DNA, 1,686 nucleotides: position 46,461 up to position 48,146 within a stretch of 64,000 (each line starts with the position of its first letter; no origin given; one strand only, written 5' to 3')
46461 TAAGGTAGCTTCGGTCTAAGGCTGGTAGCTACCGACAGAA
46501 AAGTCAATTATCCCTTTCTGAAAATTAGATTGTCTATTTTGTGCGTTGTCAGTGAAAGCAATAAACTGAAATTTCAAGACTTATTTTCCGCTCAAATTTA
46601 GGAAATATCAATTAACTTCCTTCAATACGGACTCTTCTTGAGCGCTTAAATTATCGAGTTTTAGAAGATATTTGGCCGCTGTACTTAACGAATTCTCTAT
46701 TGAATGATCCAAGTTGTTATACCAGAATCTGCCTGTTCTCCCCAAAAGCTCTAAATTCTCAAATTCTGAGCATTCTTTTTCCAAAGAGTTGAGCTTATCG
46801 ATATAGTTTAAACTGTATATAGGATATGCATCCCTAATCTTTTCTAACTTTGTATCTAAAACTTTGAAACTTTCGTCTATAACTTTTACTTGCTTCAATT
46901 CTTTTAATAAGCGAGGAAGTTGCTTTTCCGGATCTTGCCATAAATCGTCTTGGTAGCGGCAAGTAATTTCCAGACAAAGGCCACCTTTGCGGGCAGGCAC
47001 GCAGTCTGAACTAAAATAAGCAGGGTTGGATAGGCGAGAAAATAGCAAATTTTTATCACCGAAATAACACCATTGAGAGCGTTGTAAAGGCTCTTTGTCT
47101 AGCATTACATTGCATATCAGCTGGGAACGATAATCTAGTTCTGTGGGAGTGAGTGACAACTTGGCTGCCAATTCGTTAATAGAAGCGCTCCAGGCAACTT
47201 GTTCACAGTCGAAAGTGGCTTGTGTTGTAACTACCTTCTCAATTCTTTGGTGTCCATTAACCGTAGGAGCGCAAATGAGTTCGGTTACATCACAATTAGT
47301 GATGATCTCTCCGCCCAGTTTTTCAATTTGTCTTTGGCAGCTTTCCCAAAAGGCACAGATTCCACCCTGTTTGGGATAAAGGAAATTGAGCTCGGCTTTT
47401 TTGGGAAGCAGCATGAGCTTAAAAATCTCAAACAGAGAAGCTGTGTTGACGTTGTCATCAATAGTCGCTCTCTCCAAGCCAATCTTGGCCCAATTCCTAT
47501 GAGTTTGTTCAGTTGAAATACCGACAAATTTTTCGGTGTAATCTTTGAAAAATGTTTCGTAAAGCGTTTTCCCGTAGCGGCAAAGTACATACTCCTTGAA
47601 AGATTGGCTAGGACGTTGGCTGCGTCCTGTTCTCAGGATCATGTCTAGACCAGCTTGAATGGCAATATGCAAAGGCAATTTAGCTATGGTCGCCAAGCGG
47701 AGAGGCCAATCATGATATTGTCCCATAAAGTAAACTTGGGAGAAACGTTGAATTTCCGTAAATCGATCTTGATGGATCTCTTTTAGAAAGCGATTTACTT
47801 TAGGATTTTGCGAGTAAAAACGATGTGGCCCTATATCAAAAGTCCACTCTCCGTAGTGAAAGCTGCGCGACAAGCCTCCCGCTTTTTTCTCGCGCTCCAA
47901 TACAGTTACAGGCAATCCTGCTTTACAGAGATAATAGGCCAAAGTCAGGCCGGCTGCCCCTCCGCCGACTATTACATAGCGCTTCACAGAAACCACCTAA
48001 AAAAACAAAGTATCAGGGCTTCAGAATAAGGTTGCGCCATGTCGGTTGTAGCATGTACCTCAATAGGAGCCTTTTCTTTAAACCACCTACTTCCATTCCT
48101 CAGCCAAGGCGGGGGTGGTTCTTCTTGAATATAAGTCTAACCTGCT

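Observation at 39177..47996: Six-gene minus-strand operon with four radical SAM enzymes (2 B12-binding, 2 SPASM-type), a DegT-like aminotransferase with proline-rich repeats and an FAD oxidoreductase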

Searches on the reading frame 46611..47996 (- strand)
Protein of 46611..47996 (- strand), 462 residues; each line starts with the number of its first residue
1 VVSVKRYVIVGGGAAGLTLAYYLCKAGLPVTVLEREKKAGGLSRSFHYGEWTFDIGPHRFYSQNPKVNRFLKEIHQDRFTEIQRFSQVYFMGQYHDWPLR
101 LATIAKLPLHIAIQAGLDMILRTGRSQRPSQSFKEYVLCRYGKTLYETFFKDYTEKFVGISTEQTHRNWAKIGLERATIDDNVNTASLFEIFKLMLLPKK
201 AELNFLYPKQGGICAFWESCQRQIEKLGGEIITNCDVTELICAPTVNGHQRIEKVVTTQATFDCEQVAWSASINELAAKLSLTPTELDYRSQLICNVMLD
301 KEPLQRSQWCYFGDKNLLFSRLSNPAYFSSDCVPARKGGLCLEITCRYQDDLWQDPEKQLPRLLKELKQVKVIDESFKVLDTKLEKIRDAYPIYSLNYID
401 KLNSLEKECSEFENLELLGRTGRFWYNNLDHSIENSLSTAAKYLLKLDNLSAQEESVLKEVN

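Call 3: search_protein_families(library=pfam, proteins=[window:46611-47996:-], max_evalue=0.01)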
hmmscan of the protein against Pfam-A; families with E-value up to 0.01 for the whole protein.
window:46611-47996:- (462 aa): 12 families
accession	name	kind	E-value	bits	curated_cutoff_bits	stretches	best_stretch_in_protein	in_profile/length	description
PF13450.12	NAD_binding_8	-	1.3e-16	61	21.9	1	9-73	1-67/68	NAD(P)-binding Rossmann-like domain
PF01593.30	Amino_oxidase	-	4.9e-16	59.5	19.8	1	15-297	2-279/443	Flavin containing amine oxidoreductase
PF01266.30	DAO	-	4.2e-12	46.7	27.9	1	7-280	2-213/353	FAD dependent oxidoreductase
PF00070.33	Pyr_redox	-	2.5e-06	28.3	22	1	7-38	2-33/82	Pyridine nucleotide-disulphide oxidoreductase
PF01494.25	FAD_binding_3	-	1e-05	25.4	22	1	8-52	5-49/349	FAD binding domain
PF00890.30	FAD_binding_2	-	2.5e-05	24.1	20.4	1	8-41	3-36/414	FAD binding domain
PF01946.23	Thi4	-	2.5e-05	24.1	26.2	1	8-41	21-55/235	Thi4 family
PF07992.20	Pyr_redox_2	-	0.00011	22.2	26.1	1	5-38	143-176/291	Pyridine nucleotide-disulphide oxidoreductase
PF03486.20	HI0933_like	-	0.00032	20.6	50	1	7-40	3-36/244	HI0933-like protein Rossmann domain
PF13738.12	Pyr_redox_3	-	0.00037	20.3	30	1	8-37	1-31/305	Pyridine nucleotide-disulphide oxidoreductase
PF02558.23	ApbA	-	0.002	18.2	22.2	1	8-37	2-31/150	Ketopantoate reductase PanE/ApbA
PF12831.13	FAD_oxidored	-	0.0042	16.9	27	1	8-43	3-38/416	FAD dependent oxidoreductase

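Call 4: search_protein_families(library=ncbifam, proteins=[window:46611-47996:-], max_evalue=0.01)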
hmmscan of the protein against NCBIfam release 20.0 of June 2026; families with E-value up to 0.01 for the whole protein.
window:46611-47996:- (462 aa): 76 families (the best 25 are shown)
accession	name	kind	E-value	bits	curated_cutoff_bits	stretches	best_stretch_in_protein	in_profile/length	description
NF005548.0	PRK07208.1-4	equivalog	9.1e-75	252.1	389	1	5-441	4-448/488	hypothetical protein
NF005545.0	PRK07208.1-1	equivalog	4.6e-65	219.9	451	1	8-441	11-459/504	hypothetical protein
NF005547.0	PRK07208.1-3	equivalog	6.3e-60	203.2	380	1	4-446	4-445/465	hypothetical protein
NF005546.0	PRK07208.1-2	equivalog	2.6e-58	197.9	418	2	82-439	114-498/527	hypothetical protein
NF005549.0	PRK07208.1-5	equivalog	8.6e-38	130.1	587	3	309-439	375-507/534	hypothetical protein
NF005560.0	PRK07233.1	equivalog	1.5e-22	80.1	252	1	6-441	2-422/435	hypothetical protein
TIGR03467.1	HpnE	equivalog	5e-20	72.2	283.05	1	8-246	2-240/430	hydroxysqualene dehydroxylase HpnE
NF058655.1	CrtID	equivalog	1.4e-13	50.5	640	1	8-76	2-69/478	bifunctional phytoene desaturase/3,4-desaturase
TIGR02734.1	crtI_fam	subfamily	1.5e-12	47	238.1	1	8-58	2-52/504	phytoene desaturase family protein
TIGR02733.1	desat_CrtD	equivalog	2.5e-11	43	549.7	1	7-57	4-54/492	C-3',4' desaturase CrtD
TIGR00031.1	UDP-GALP_mutase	equivalog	3.1e-09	36.3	303.75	1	7-166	4-168/378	UDP-galactopyranose mutase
NF008841.0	PRK11883.1-1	equivalog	1.5e-08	34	517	1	5-99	4-103/453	protoporphyrinogen oxidase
TIGR00562.1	proto_IX_ox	equivalog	4.5e-08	32.1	97.85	1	5-147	3-154/470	protoporphyrinogen oxidase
NF045637.1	carotdesatCrtDProt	equivalog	1.2e-07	30.7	580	1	8-59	2-53/485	1-hydroxycarotenoid 3,4-desaturase CrtD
NF009410.0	PRK12771.1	subfamily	1.3e-07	30.6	516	1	4-44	138-178/566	NAD(P)-binding protein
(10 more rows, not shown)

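Call 25: search_solved_structures(query=window:46611-47996:-, max_evalue=0.001)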
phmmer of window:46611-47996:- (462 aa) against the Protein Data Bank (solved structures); distinct sequences matched with E-value up to 0.001: 40.
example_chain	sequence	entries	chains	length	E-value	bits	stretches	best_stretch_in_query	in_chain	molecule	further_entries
3gf4_A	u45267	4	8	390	6.7e-13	51.3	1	5-182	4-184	UDP-galactopyranose mutase | Probable UDP-galactopyranose mutase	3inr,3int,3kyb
1wam_A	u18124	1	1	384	1.5e-12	50.1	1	5-182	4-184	UDP-GALACTOPYRANOSE MUTASE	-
2bi7_A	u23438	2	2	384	1.5e-12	50.1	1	5-182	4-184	UDP-GALACTOPYRANOSE MUTASE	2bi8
5ts5_A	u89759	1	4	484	9.2e-08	34.4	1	4-86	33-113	Amine oxidase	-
3hdq_A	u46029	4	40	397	9.9e-08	34.2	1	7-164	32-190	UDP-galactopyranose mutase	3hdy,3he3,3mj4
4e0v_A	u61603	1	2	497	1.2e-07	33.9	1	4-85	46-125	L-amino-acid oxidase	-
1reo_A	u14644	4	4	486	3.5e-07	32.4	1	5-86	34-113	AHPLAAO | L-amino acid oxidase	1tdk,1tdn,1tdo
1f8r_A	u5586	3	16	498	4.1e-07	32.2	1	5-74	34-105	L-AMINO ACID OXIDASE | L-amino-acid oxidase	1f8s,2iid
3kve_A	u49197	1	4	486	1.6e-06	30.3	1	5-74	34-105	L-amino acid oxidase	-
4dsg_A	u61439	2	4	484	2.8e-06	29.4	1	6-177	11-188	UDP-galactopyranose mutase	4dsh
5z2g_A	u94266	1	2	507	4.8e-06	28.7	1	5-74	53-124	L-amino acid oxidase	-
5eqd_A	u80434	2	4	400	1.4e-05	27.1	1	8-156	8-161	UDP-galactopyranose mutase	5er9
5f3r_A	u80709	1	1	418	1.5e-05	27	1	8-156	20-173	UDP-galactopyranose mutase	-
4dgk_A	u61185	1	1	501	4.3e-05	25.6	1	7-58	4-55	Phytoene dehydrogenase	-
9t73_B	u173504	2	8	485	6e-05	25.1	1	4-76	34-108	Tetrapodal ancestor of L-amino acid oxidases: I224A-Q225H-P361-PREGA-L367 bound to phenyla | Tetrapodal ancestor of L-amino acid oxidase: I224A-Q225H-P361-PREGA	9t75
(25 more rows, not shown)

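Call 85: search_solved_structures(query=A4, max_evalue=0.001, show_alignments=0)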
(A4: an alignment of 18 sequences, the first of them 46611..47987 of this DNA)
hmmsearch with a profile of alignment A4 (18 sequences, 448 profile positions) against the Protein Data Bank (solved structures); distinct sequences matched with E-value up to 0.001: 224 (the best 60 are shown).
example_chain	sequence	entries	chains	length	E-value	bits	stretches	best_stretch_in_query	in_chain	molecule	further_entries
4dsg_A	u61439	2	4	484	3.1e-29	105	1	6-443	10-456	UDP-galactopyranose mutase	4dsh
3gf4_A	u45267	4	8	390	7.2e-28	100.5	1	4-167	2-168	UDP-galactopyranose mutase | Probable UDP-galactopyranose mutase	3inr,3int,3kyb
1wam_A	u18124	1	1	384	2.6e-27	98.7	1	4-167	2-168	UDP-GALACTOPYRANOSE MUTASE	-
2bi7_A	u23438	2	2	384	2.6e-27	98.7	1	4-167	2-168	UDP-GALACTOPYRANOSE MUTASE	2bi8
3ute_A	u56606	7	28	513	1.5e-26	96.2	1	7-335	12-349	UDP-galactopyranose mutase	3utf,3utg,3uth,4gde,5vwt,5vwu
3ukk_A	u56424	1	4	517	1.8e-26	95.9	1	7-442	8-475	UDP-galactopyranose mutase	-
3uka_A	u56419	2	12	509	1.9e-26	95.9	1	7-333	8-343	UDP-galactopyranose mutase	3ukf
3ukl_A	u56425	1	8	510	1.9e-26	95.9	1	7-333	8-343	UDP-galactopyranose mutase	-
4u8l_A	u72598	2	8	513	2e-26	95.8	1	7-442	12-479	UDP-galactopyranose mutase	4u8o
3ukh_A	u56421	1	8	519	2e-26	95.8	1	7-333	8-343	UDP-galactopyranose mutase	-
4u8k_A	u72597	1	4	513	4.2e-26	94.7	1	7-442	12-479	UDP-galactopyranose mutase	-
4u8j_A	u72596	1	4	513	9.1e-26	93.6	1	7-335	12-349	UDP-galactopyranose mutase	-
4u8i_A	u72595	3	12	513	1e-25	93.5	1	7-335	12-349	UDP-galactopyranose mutase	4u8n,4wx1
3ukq_A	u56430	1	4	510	1.3e-25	93.1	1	7-442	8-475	UDP-galactopyranose mutase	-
5hhf_A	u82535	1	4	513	3.4e-25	91.7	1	7-335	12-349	UDP-galactopyranose mutase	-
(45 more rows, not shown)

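Call 86: search_solved_structures(query=A4, max_evalue=1e-26, show_alignments=2)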
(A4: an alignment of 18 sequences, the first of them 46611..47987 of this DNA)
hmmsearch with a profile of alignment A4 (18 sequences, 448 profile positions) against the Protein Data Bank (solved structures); distinct sequences matched with E-value up to 1e-26: 4.
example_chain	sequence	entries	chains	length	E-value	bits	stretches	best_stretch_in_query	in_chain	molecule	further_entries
4dsg_A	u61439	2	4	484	3.1e-29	105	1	6-443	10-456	UDP-galactopyranose mutase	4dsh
3gf4_A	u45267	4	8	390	7.2e-28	100.5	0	4-167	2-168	UDP-galactopyranose mutase | Probable UDP-galactopyranose mutase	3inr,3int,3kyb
1wam_A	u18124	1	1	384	2.6e-27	98.7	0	4-167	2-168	UDP-GALACTOPYRANOSE MUTASE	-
2bi7_A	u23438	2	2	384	2.6e-27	98.7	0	4-167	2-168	UDP-GALACTOPYRANOSE MUTASE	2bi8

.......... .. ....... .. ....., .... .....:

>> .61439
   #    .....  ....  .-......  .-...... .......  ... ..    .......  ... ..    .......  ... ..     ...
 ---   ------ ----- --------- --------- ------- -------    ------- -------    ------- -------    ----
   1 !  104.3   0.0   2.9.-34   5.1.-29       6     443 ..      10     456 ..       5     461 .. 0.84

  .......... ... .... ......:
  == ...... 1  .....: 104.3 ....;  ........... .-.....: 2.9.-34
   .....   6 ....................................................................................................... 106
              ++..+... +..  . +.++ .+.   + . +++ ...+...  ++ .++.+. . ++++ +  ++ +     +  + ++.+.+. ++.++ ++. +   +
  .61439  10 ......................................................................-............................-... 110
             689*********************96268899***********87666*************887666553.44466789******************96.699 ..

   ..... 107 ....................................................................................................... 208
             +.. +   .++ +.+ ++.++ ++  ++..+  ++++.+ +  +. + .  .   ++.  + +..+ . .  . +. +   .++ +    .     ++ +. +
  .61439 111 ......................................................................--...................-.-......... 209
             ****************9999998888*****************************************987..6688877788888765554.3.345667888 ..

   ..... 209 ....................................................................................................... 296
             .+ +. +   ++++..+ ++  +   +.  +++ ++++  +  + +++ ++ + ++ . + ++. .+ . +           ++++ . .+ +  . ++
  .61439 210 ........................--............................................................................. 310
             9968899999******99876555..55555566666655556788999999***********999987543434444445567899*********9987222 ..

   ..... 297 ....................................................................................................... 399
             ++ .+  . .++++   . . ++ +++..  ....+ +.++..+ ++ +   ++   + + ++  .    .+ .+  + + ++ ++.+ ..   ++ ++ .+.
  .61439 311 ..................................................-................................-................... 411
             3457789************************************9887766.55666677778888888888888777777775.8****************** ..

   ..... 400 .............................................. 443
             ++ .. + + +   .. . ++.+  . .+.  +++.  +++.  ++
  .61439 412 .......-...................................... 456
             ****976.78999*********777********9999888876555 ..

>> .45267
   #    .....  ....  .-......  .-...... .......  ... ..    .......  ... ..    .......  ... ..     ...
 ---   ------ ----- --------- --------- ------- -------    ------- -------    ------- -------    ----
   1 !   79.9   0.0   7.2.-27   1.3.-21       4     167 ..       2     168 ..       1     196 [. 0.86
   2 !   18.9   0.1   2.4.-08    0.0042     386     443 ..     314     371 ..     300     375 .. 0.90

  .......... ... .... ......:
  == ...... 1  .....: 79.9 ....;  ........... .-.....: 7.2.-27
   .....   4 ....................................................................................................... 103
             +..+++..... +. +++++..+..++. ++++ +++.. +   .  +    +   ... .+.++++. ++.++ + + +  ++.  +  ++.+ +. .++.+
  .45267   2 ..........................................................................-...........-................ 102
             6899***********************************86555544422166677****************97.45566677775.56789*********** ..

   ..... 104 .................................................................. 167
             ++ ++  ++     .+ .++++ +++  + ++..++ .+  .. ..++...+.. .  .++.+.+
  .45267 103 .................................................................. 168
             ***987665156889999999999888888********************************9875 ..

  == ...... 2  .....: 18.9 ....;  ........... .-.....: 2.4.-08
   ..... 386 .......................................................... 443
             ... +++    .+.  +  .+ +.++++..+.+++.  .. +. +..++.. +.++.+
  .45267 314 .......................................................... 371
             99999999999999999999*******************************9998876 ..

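Call 99: list_cluster_members(proteins=[window:46611-47987:-, window:44627-46423:-, window:43571-44596:-, window:42049-43503:-, window:40877-42049:-, window:39180-40880:-])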
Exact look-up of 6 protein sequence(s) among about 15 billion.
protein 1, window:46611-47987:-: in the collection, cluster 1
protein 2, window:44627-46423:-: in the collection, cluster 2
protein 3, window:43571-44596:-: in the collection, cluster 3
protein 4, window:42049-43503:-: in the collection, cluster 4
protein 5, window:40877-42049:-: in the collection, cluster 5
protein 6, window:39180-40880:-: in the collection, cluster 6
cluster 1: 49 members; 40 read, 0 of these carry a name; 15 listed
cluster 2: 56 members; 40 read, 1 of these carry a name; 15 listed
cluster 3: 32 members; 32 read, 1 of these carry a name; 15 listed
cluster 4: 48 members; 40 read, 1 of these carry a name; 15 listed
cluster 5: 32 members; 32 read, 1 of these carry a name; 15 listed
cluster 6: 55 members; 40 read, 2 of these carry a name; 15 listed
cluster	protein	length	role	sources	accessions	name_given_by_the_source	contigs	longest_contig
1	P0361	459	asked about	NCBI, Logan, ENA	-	-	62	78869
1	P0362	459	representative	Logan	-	-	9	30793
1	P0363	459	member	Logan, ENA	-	-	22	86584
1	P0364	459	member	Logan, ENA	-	-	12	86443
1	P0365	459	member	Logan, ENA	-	-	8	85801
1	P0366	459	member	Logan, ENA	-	-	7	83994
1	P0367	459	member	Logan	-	-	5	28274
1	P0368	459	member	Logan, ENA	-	-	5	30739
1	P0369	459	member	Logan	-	-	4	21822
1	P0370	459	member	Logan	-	-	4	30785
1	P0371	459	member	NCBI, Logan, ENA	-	-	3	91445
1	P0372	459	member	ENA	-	-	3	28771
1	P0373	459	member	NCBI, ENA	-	-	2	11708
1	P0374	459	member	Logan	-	-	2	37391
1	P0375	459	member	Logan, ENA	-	-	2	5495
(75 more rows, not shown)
